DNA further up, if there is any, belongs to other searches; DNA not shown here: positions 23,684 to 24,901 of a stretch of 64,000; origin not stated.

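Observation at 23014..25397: Radical SAM enzyme of unknown specificity in a GC-richer block, divergent from an unrecognisable 257-aa protein and followed by a Rossmann NADP oxidoreductase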

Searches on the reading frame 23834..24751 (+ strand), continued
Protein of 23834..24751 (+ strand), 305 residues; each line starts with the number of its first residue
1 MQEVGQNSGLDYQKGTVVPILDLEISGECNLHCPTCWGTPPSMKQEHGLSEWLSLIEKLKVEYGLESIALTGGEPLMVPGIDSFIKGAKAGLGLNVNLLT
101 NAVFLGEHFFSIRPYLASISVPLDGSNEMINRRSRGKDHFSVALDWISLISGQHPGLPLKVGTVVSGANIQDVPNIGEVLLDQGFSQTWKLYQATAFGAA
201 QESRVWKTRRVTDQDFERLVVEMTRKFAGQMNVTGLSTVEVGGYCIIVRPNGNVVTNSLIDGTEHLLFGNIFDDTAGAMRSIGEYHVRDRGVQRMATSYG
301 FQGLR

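Call 88: find_encoding_contigs(protein=P0028, flank=6000, max_places=2)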
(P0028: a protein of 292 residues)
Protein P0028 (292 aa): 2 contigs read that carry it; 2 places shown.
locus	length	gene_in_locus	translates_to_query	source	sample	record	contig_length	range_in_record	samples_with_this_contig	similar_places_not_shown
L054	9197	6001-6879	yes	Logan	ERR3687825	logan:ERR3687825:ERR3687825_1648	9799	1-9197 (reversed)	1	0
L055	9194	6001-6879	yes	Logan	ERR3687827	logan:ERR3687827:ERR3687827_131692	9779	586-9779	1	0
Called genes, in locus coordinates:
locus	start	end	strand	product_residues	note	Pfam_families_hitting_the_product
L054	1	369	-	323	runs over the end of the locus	?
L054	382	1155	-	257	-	-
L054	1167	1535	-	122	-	-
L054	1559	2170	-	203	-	-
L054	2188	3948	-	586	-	PF03485:Arg_tRNA_synt_N, PF00750:tRNA-synt_1d, PF05746:DALR_1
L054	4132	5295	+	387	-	PF13353:Fer4_12 (weak), PF04055:Radical_SAM, PF13186:SPASM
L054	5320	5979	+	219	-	PF00156:Pribosyltran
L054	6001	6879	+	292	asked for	PF04055:Radical_SAM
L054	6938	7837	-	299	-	PF04055:Radical_SAM, PF13353:Fer4_12 (weak), PF13186:SPASM (faint)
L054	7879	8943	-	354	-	PF04055:Radical_SAM, PF13353:Fer4_12 (faint)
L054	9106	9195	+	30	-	?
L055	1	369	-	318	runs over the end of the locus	?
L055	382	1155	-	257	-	-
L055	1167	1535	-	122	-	-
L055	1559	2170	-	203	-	-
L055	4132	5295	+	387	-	PF13353:Fer4_12 (weak), PF04055:Radical_SAM, PF13186:SPASM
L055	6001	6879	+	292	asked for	PF04055:Radical_SAM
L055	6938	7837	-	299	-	PF04055:Radical_SAM, PF13353:Fer4_12 (weak), PF13186:SPASM (faint)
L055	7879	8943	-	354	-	PF04055:Radical_SAM, PF13353:Fer4_12 (faint)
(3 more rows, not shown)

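Call 89: find_encoding_contigs(protein=P0003, flank=5000, max_places=1)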
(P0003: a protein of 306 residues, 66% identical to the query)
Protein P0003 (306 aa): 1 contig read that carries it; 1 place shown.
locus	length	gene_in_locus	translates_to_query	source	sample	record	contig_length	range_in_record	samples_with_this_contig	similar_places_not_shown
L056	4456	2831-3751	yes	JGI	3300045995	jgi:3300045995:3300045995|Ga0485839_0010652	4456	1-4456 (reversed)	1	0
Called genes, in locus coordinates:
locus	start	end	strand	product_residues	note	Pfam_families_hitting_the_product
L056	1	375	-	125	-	?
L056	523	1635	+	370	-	-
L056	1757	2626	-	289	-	PF01209:Ubie_methyltran, PF13489:Methyltransf_23, PF05175:MTS (weak), PF02390:Methyltransf_4, PF13649:Methyltransf_25, PF13847:Methyltransf_31, PF08241:Methyltransf_11, PF08242:Methyltransf_12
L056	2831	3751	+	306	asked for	PF04055:Radical_SAM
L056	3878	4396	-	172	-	-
